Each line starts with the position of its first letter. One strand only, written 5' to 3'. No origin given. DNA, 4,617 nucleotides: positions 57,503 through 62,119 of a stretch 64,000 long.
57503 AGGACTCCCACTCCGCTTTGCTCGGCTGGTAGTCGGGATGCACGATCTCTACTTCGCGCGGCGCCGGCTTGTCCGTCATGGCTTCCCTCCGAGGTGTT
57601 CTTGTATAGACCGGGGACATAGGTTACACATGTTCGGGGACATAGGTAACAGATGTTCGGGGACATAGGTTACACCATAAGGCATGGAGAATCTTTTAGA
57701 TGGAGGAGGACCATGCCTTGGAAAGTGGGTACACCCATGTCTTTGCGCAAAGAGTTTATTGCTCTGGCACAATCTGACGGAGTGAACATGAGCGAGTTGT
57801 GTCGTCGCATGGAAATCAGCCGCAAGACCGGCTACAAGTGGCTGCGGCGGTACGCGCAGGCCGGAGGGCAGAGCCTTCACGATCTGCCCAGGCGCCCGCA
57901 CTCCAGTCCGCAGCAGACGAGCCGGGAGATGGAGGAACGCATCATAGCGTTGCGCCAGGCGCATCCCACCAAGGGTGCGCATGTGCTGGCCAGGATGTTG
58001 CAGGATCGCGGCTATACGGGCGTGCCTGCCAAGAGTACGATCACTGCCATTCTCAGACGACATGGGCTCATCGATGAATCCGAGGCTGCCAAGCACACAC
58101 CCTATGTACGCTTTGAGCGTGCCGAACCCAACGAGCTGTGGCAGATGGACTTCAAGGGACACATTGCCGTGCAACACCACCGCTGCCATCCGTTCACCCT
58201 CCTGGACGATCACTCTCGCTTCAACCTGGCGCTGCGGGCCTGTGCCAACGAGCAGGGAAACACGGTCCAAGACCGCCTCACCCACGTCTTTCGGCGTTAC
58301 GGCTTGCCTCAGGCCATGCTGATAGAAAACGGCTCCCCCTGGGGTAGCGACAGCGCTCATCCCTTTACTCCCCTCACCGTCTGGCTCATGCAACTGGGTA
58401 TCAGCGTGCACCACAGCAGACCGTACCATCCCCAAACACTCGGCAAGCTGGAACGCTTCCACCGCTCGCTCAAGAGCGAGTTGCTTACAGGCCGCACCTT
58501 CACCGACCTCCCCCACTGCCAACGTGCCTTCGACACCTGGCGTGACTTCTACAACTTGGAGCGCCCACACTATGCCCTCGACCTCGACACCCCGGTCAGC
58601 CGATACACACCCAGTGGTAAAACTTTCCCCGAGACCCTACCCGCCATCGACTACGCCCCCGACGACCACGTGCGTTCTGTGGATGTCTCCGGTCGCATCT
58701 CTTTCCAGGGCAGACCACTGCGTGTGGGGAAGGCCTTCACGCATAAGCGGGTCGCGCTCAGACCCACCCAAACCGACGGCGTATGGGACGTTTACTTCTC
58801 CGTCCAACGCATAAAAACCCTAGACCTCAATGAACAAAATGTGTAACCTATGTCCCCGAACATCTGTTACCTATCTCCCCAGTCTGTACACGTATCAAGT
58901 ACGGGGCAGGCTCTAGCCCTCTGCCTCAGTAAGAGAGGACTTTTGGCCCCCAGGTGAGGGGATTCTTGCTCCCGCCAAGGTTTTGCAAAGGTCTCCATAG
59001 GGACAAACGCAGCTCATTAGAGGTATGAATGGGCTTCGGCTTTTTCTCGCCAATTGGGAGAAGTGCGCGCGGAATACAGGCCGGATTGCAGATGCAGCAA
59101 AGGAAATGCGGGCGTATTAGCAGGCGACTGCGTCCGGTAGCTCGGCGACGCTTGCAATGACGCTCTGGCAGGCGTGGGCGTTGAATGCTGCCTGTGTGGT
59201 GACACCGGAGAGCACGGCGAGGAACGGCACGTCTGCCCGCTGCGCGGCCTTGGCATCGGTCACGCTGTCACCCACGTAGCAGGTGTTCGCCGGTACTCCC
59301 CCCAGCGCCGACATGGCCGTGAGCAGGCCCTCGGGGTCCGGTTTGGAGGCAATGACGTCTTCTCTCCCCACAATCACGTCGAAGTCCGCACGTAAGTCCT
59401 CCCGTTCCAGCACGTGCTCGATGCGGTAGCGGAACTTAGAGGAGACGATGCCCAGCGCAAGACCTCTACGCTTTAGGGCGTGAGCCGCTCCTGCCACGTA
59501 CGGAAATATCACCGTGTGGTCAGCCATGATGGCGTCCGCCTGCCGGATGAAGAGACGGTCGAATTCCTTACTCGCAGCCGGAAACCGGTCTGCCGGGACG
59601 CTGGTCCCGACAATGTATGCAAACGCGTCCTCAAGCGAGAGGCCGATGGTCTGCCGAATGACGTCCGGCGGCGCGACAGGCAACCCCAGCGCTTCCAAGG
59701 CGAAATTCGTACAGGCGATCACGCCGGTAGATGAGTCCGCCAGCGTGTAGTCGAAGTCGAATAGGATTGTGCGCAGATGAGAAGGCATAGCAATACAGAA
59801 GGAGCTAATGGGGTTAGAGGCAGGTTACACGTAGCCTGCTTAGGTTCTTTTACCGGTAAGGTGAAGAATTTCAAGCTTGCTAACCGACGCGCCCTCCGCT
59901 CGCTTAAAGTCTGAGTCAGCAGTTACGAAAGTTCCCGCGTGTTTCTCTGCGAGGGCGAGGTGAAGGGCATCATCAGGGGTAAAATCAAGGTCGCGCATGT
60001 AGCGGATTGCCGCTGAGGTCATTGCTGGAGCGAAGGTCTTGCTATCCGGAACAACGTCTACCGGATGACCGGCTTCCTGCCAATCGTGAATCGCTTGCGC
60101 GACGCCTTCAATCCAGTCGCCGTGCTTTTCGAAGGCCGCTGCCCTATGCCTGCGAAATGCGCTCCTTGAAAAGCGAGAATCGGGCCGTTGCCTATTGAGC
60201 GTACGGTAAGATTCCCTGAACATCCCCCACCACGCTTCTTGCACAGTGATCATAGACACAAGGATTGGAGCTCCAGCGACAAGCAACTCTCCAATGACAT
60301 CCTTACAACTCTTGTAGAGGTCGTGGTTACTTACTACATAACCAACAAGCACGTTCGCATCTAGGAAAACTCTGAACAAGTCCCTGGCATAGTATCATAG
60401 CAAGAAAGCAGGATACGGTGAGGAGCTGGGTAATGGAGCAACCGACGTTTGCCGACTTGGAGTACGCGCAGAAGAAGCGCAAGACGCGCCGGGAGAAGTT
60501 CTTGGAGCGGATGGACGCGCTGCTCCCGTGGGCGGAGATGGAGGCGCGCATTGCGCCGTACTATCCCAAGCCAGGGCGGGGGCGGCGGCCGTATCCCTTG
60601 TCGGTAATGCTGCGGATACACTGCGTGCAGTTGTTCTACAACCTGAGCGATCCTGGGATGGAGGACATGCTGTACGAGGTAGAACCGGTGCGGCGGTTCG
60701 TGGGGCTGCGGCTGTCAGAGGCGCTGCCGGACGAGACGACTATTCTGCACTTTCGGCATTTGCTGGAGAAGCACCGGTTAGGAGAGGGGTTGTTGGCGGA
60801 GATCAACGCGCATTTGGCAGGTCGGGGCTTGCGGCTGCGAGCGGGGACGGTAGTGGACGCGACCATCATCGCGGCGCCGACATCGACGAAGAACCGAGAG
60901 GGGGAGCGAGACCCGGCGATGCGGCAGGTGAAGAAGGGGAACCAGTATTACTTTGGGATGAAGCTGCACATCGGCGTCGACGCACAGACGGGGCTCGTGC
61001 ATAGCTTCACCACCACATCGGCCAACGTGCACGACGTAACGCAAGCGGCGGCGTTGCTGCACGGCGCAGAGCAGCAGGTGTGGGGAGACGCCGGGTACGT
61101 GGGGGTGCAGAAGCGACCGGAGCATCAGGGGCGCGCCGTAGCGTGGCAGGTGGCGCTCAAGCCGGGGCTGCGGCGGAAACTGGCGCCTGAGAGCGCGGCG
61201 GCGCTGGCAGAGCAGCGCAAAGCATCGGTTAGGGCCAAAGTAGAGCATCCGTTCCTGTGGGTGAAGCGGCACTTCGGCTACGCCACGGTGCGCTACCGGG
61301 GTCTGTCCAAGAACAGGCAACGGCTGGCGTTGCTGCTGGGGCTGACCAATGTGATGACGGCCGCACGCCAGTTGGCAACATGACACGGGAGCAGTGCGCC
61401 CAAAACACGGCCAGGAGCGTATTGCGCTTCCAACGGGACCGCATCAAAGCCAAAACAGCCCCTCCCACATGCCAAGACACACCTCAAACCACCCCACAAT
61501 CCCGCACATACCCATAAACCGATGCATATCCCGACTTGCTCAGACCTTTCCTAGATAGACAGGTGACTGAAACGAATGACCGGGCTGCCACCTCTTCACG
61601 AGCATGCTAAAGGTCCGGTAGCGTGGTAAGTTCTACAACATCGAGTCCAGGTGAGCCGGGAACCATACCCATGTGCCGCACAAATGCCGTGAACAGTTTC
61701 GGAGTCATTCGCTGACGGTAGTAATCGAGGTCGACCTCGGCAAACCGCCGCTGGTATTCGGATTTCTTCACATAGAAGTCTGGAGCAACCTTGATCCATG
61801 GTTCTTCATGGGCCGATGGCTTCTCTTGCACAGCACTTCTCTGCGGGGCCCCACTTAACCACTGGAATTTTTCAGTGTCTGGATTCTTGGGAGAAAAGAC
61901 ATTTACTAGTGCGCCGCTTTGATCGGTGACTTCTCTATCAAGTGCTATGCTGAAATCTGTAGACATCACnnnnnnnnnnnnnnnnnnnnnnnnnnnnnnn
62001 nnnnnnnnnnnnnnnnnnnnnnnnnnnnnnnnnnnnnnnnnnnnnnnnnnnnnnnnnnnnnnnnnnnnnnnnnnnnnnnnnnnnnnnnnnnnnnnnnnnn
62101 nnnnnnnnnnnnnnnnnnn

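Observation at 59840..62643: IS5 insertion with CTAG duplication splits a PIN-toxin gene that ended a low-GC three-gene operon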

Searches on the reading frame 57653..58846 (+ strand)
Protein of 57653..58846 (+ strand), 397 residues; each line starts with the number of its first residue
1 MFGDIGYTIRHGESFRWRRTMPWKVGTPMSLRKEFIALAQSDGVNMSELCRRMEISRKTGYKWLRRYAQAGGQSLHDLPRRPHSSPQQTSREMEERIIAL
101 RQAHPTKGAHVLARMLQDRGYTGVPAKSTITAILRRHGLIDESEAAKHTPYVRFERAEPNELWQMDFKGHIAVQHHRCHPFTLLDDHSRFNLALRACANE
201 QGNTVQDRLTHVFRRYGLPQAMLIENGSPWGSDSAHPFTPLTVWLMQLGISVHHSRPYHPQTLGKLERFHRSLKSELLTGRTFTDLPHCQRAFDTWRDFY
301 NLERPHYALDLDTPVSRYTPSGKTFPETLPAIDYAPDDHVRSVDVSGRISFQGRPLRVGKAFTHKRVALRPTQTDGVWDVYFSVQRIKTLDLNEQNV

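Call 78: search_protein_families(library=pfam, max_evalue=0.001, proteins=[window:57653-58846:+])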
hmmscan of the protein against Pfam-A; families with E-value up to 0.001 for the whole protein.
window:57653-58846:+ (397 aa): 9 families
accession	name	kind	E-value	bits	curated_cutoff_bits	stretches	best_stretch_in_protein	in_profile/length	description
PF13683.12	rve_3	-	8.6e-17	61.1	26.5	1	249-314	2-67/67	Integrase core domain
PF00665.32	rve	-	2.3e-15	57.1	32.6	1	157-260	2-102/102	Integrase core domain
PF13565.12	HTH_32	-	2.4e-14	54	33.7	1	59-134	1-73/73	Homeodomain-like domain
PF13518.12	HTH_28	-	4.1e-11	43.2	25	1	32-83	2-52/52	Helix-turn-helix domain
PF13384.12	HTH_23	-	4.5e-07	29.9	24.6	1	32-72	7-45/50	Homeodomain-like domain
PF13551.12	HTH_29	-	7e-07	29.7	28.1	1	38-85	6-54/64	Winged helix-turn helix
PF13011.12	LZ_Tnp_IS481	-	8e-07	29.7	22.2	1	49-97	31-79/85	leucine-zipper of insertion element IS481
PF01527.26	HTH_Tnp_1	-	1.6e-05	25.4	24.1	1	32-101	12-71/75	Transposase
PF24764.1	rva_4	-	0.0004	20.6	26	0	156-225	4-71/194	Integrase core domain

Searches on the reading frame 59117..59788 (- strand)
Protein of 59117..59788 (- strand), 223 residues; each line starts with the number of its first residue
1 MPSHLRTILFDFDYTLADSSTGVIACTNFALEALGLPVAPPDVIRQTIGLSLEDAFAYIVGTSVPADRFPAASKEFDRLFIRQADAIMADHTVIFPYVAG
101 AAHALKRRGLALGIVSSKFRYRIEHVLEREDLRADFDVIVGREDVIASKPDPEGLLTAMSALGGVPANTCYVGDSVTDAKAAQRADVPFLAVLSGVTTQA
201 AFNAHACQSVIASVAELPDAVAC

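Call 78: search_protein_families(library=pfam, max_evalue=0.001, proteins=[window:59117-59788:-])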
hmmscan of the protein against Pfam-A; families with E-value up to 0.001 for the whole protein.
window:59117-59788:- (223 aa): 4 families
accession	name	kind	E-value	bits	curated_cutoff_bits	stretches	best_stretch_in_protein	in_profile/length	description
PF13419.12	HAD_2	-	1.4e-34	120.2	23.8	1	8-192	1-178/178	Haloacid dehalogenase-like hydrolase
PF00702.32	Hydrolase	-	2.7e-24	87.1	26.4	1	6-186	2-191/191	haloacid dehalogenase-like hydrolase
PF13242.12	Hydrolase_like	-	1.1e-10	41.8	22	1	147-217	2-75/75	HAD-hyrolase-like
PF12710.13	HAD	-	7.1e-09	36.8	27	1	8-182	1-188/189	haloacid dehalogenase-like hydrolase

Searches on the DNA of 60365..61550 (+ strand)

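Call 92: search_dna_similar(query=window:60365-61550:+, collection=plasmids, mode=distant, max_rows=8)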
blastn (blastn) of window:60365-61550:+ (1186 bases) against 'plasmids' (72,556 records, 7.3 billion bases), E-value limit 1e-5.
In 3 record(s) the limit of 40 matching pieces per record was reached: places in those records are undercounted.
Records with a match: 4405; places in all: 7334; records where one place covers at least 80% of the query: 0.
Best place of each record, by identity: 60-80% 4405.
By first word of the organism name: Klebsiella 2218; Escherichia 838; Enterobacter 466; Citrobacter 235; Pseudomonas 155; Salmonella 153; Xanthomonas 52; Raoultella 50; Burkholderia 25; Ralstonia 22; and 50 more.
By predicted mobility (MOB-suite, as given by PLSDB): conjugative 2823; non-mobilizable 1025; mobilizable 557.
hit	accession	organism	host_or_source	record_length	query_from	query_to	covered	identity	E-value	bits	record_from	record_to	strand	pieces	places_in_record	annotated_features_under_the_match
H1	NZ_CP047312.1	Pseudomonas putida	whole organism,soil sample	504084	69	951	74%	64.1%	2e-23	118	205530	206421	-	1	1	IS5 family transposase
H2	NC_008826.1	Methylibium petroleiphilum PM1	-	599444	106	951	71%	66.1%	2e-42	182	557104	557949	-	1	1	IS5 family transposase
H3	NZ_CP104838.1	Enterobacter cloacae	Homo sapiens,other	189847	106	951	71%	65.4%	2e-35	158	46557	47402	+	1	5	IS5 family transposase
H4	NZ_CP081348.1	Pseudomonas aeruginosa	Homo sapiens,cell culture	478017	162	951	67%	66.8%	9e-53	215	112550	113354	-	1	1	IS5 family transposase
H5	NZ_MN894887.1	Pseudomonas aeruginosa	-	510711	162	951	67%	66.8%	9e-53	215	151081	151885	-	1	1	IS5 family transposase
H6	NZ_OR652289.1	Pseudomonas aeruginosa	-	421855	162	951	67%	66.8%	9e-53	215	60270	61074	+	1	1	IS5 family transposase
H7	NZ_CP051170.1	Ralstonia pseudosolanacearum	Whole organism,potato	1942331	162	951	67%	66.0%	1e-25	195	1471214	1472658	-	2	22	none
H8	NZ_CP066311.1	Azotobacter chroococcum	single,soil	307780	69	951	66%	66.2%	1e-26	197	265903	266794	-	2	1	IS5 family transposase | hypothetical protein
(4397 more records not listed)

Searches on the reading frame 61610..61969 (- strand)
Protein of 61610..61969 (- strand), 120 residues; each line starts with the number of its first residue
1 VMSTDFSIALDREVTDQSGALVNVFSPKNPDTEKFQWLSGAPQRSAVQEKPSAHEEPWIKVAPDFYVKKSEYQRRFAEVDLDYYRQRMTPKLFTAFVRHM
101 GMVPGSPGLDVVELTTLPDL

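Call 5: search_protein_families(library=pfam, max_evalue=1, proteins=[window:61610-61969:-])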
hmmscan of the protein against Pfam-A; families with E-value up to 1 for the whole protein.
seq(120 aa): 0 families

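Call 6: search_protein_families(library=ncbifam, max_evalue=1, proteins=[window:61610-61969:-])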
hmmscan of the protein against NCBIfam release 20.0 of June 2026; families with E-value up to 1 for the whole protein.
seq(120 aa): 0 families

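Call 7: search_protein_families(library=padloc, max_evalue=1, proteins=[window:61610-61969:-])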
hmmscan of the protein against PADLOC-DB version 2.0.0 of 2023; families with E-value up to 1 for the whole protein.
seq(120 aa): 0 families

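Call 12: find_homologous_proteins(query=window:61610-61966:-, max_evalue=0.01)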
Query seq(119 aa) (119 aa): 20 proteins with E <= 0.01 among 25 candidates.
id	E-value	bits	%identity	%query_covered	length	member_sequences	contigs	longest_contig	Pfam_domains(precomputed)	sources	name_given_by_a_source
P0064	7.0e-72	257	97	100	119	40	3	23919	-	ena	-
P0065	4.8e-64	232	86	100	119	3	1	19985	-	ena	-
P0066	1.5e-63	230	87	100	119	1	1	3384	-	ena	-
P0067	3.3e-60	219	83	100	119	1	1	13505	-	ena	-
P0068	3.7e-45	171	66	100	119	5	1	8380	-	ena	-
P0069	4.1e-42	161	67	100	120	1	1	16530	-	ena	-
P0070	2.4e-41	158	67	100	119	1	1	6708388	-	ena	-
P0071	1.7e-40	156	64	100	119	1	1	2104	-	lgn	-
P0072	1.4e-39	153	62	100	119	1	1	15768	-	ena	-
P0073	1.0e-38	150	60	100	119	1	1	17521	-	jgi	jgi:hypothetical protein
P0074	1.2e-38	150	63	100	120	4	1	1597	-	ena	-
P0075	2.9e-38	148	61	100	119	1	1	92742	-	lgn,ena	-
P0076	2.4e-37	146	61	100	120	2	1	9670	-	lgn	-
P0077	3.4e-37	145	61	100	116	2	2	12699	-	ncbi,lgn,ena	-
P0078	1.5e-36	143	60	100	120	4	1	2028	-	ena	-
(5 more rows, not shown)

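Call 27: predict_structure(alignment_id=A2)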
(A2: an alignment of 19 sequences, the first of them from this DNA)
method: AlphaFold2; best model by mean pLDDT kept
length: 119 residues; sequences in the alignment: 19
mean_pLDDT: 59.2   pTM: 0.40
mean pLDDT of the five models: 59.2, 58.6, 58.2, 57.5, 50.4
residues with pLDDT >= 90: 4; 70-90: 41; 50-70: 13; < 50: 61
segments of 3 or more residues with pLDDT < 50: 1-4, 6-50, 103-111
pLDDT, mean of each block of 10 residues (from residue 1): 43 38 42 44 44 72 78 83 89 80 46 50
secondary structure, 60 per line:
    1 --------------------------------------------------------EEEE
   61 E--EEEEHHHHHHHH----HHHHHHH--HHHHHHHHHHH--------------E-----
elements in order: E57-61 E64-67 H68-75 H80-86 H89-99

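Call 34: fold_search(model_id=the predicted structure, library=pdb)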
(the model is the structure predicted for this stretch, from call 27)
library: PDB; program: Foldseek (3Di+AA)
matches with E <= 10: 3; with E <= 0.001: 0
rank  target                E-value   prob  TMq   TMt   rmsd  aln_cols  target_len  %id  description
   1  8jsp_R                5.5e+00  0.04  0.13  0.07   5.6        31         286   22  Ulotaront(SEP-363856)-bound Serotonin 1A (5-HT1A) receptor-Gi complex (released 2023-11-15)
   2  9m2w_k                7.2e+00  0.04  0.22  0.14   7.5        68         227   13  The cryo-EM structure of 26S proteasome-Midnolin complex in the MD state (released 2025-09-10)
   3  8qys_D                9.4e+00  0.03  0.26  0.16   7.8        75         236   15  Human preholo proteasome 20S core particle (released 2024-02-21)

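Call 57: search_protein_families(library=phrogs, max_evalue=0.1, proteins=[window:61610-61966:-])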
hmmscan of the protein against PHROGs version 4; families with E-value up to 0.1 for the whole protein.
seq(119 aa): 0 families

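Call 65: search_solved_structures(query=A2, max_evalue=10)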
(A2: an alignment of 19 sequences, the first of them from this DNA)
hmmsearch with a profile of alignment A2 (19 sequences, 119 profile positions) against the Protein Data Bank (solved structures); distinct sequences matched with E-value up to 10: 0.
